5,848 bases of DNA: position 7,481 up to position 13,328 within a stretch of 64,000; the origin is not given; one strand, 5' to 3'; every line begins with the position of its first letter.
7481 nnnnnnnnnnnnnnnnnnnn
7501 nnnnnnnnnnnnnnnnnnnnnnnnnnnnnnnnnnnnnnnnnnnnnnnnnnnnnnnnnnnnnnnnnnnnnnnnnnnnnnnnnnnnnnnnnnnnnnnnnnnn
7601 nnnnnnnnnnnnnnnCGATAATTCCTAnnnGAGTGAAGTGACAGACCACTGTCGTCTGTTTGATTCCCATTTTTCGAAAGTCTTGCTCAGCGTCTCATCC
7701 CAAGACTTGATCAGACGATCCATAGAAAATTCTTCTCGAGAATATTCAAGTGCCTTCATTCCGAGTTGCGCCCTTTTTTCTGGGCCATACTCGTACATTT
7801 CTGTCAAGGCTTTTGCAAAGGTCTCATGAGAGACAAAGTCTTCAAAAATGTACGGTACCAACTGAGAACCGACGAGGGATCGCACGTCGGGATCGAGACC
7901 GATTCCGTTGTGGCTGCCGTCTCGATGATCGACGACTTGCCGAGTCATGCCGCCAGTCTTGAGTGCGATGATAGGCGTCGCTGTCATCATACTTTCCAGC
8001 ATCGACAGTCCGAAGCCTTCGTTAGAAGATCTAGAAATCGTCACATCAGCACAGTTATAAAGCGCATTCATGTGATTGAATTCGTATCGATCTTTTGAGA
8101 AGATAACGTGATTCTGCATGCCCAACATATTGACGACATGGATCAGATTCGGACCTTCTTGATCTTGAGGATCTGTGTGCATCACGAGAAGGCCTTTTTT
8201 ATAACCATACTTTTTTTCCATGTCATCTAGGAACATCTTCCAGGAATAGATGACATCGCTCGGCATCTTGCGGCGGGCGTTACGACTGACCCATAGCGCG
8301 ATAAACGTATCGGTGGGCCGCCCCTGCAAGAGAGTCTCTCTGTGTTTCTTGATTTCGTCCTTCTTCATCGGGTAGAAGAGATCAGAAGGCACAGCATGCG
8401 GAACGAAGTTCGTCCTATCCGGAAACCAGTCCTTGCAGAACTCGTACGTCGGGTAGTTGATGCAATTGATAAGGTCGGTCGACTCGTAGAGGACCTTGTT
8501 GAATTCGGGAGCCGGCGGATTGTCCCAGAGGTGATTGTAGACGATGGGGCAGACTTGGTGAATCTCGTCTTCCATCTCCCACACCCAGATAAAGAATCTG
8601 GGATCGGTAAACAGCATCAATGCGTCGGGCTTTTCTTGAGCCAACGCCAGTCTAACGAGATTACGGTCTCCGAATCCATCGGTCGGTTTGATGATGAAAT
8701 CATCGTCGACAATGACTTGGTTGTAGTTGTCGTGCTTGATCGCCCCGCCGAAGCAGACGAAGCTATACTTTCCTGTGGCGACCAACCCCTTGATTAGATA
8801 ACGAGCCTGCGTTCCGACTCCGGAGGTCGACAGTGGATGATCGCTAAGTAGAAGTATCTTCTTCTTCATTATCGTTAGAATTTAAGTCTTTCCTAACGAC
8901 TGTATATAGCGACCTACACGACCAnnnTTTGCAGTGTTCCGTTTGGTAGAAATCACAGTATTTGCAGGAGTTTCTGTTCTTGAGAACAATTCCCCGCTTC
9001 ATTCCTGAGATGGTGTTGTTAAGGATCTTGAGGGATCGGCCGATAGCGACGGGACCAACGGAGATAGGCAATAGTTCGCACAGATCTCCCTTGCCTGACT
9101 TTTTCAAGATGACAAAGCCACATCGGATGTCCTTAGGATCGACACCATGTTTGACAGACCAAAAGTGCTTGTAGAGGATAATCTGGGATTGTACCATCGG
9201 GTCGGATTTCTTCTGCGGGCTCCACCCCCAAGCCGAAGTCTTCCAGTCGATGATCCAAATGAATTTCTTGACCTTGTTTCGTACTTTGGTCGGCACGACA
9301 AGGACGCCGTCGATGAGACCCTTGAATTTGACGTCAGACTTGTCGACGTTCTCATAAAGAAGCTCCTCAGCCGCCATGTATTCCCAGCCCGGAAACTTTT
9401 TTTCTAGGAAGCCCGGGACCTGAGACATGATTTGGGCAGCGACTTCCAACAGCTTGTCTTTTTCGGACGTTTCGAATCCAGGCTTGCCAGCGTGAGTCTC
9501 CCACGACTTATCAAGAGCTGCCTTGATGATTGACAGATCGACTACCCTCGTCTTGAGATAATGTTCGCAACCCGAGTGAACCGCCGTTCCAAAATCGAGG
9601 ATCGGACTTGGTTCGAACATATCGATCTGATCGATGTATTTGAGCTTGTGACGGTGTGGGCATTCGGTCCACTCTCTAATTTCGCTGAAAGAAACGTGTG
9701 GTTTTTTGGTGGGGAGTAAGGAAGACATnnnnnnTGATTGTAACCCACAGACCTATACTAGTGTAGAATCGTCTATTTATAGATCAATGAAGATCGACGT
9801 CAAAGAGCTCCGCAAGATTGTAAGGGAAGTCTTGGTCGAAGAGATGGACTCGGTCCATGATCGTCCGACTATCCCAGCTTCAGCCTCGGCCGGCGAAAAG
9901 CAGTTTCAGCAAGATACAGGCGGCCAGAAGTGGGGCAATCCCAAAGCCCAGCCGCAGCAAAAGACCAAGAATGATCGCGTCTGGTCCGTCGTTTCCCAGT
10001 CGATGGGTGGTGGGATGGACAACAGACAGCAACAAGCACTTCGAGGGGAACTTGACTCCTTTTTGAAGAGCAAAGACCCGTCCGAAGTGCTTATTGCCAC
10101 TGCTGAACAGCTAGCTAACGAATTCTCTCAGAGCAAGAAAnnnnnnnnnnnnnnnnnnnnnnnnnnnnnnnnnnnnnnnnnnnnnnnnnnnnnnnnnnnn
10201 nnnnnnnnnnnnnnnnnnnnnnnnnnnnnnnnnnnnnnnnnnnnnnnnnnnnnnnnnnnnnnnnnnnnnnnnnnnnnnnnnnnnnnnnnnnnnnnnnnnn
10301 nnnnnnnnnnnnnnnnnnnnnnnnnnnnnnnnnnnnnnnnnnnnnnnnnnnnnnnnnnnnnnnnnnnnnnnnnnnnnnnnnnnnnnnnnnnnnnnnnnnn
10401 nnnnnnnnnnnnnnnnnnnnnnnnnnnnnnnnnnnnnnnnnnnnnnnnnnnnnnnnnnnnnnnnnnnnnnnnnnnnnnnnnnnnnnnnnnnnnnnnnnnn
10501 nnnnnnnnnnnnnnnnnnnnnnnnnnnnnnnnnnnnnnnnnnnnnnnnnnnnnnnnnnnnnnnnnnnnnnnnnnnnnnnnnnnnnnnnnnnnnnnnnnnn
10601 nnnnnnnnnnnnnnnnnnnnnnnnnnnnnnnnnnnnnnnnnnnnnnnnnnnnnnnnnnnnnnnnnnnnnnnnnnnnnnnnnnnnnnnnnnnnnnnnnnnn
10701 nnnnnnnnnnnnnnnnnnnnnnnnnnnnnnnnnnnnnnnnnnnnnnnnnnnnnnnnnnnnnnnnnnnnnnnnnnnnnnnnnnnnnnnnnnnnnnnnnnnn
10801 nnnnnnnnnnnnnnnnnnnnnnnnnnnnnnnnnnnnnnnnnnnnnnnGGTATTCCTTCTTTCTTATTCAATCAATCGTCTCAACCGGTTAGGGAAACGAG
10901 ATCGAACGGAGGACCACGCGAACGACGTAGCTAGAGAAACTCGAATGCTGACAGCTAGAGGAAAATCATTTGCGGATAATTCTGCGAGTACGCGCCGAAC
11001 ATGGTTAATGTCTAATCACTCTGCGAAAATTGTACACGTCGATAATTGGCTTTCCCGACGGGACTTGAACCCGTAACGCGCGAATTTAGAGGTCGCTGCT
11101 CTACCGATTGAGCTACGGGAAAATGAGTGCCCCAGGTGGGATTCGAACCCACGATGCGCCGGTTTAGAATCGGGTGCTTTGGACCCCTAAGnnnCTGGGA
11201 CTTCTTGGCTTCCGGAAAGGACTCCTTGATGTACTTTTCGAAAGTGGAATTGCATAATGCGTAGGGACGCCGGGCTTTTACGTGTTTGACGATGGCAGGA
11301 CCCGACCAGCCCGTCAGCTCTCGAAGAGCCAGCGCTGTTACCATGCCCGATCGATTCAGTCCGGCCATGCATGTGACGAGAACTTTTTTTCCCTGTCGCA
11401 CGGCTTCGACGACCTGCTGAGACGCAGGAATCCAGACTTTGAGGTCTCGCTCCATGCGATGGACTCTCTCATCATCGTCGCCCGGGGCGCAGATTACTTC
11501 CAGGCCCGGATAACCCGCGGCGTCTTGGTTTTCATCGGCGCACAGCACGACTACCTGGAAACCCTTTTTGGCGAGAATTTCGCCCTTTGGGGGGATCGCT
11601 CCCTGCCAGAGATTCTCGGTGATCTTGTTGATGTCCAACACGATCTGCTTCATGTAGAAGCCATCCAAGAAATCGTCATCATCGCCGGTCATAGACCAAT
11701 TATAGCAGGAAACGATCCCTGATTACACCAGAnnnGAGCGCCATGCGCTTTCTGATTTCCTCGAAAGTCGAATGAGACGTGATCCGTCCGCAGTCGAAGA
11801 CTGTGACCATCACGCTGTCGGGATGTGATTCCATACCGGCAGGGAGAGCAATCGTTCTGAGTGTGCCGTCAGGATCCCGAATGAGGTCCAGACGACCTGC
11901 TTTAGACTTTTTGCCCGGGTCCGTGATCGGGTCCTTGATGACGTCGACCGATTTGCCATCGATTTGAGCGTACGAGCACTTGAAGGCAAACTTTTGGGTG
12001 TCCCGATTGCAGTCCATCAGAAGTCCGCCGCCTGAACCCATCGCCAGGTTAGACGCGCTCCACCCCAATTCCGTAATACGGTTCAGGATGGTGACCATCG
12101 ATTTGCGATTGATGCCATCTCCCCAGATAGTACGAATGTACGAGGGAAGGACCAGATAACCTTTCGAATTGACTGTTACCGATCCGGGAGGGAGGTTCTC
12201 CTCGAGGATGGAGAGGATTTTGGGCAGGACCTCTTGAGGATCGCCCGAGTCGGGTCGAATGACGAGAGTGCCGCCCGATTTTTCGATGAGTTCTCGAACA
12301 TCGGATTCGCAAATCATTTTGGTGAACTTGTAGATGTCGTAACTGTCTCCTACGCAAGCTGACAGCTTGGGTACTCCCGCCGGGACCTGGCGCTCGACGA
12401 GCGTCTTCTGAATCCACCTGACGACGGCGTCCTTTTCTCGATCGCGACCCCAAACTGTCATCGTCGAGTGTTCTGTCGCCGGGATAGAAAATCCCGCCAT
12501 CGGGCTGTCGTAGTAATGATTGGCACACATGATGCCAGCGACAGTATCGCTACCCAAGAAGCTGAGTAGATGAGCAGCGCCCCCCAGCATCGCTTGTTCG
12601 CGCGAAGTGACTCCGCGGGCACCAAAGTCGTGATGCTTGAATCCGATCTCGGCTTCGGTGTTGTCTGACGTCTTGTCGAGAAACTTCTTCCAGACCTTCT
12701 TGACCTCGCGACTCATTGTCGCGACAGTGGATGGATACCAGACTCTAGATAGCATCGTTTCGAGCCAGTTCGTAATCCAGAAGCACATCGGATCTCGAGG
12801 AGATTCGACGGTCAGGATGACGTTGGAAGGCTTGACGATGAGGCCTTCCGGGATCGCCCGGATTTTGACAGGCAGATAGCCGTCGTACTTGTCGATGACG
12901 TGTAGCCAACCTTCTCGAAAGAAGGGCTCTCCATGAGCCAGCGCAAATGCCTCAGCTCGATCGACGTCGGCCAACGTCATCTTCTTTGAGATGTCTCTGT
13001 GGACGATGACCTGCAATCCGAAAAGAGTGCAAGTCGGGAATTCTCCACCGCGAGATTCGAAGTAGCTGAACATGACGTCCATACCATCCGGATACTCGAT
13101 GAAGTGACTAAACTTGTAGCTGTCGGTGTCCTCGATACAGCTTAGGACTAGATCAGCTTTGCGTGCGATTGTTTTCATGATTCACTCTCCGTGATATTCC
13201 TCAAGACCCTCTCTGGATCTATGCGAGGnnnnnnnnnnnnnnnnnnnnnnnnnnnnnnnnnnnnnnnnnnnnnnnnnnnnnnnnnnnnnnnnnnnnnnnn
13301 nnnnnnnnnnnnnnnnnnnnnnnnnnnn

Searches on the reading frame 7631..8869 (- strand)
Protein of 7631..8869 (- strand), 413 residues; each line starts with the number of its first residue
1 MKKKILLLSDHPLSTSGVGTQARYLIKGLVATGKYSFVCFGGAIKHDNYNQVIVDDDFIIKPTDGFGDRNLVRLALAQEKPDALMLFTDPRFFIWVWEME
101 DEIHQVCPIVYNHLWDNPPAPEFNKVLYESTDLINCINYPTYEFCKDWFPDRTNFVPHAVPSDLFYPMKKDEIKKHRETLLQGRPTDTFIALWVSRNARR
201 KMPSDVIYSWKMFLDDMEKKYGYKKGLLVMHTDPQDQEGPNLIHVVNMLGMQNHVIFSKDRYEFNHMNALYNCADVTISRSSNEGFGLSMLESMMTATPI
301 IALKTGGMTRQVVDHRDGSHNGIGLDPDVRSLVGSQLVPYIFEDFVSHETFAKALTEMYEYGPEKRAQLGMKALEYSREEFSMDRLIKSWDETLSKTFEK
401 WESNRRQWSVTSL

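Call 42: search_protein_families(library=pfam, proteins=[window:7631-8869:-], max_evalue=0.001)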
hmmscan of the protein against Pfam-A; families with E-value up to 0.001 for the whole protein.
window:7631-8869:- (413 aa): 3 families
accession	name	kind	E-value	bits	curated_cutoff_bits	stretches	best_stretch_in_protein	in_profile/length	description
PF00534.26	Glycos_transf_1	-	9e-12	45.3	26.4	1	186-319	13-138/172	Glycosyl transferases group 1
PF13692.12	Glyco_trans_1_4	-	4.6e-10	40.3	27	1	240-323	47-122/142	Glycosyl transferases group 1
PF20706.3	GT4-conflict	-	0.00028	20.4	26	1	255-318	263-326/385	Family 4 Glycosyltransferase in conflict systems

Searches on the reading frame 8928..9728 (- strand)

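Call 42: search_protein_families(library=pfam, proteins=[window:8928-9728:-], max_evalue=0.001)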
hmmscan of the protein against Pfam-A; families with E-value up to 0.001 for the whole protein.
window:8928-9728:- (267 aa): 1 family
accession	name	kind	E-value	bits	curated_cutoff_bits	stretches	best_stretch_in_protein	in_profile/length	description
PF12705.13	PDDEXK_1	-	4.4e-17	63.3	22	1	11-260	1-242/247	PD-(D/E)XK nuclease superfamily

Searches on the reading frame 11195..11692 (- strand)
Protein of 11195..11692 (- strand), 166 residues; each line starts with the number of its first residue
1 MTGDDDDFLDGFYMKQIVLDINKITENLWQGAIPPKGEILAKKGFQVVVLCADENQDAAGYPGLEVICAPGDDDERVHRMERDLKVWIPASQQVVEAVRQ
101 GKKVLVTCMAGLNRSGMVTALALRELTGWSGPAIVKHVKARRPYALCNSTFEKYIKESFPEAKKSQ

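Call 42: search_protein_families(library=pfam, proteins=[window:11195-11692:-], max_evalue=0.001)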
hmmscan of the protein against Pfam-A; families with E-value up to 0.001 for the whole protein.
window:11195-11692:- (166 aa): 2 families
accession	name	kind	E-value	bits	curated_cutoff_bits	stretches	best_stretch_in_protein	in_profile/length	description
PF00782.25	DSPc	-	2.2e-11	44.1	33.5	1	38-155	12-127/133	Dual specificity phosphatase, catalytic domain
PF13350.11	Y_phosphatase3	-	0.0008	19.9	22.2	1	88-134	115-160/240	Tyrosine phosphatase family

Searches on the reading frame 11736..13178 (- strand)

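Call 42: search_protein_families(library=pfam, proteins=[window:11736-13178:-], max_evalue=0.001)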
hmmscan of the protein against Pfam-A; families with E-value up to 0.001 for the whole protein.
window:11736-13178:- (481 aa): 2 families
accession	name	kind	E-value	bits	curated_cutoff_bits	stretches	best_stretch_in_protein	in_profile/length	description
PF04095.22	NAPRTase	-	3.5e-45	155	20.8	1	180-429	1-221/239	Nicotinate phosphoribosyltransferase (NAPRTase) family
PF18127.6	NAMPT_N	-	2e-21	76.5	25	1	16-106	4-98/98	Nicotinamide phosphoribosyltransferase, N-terminal domain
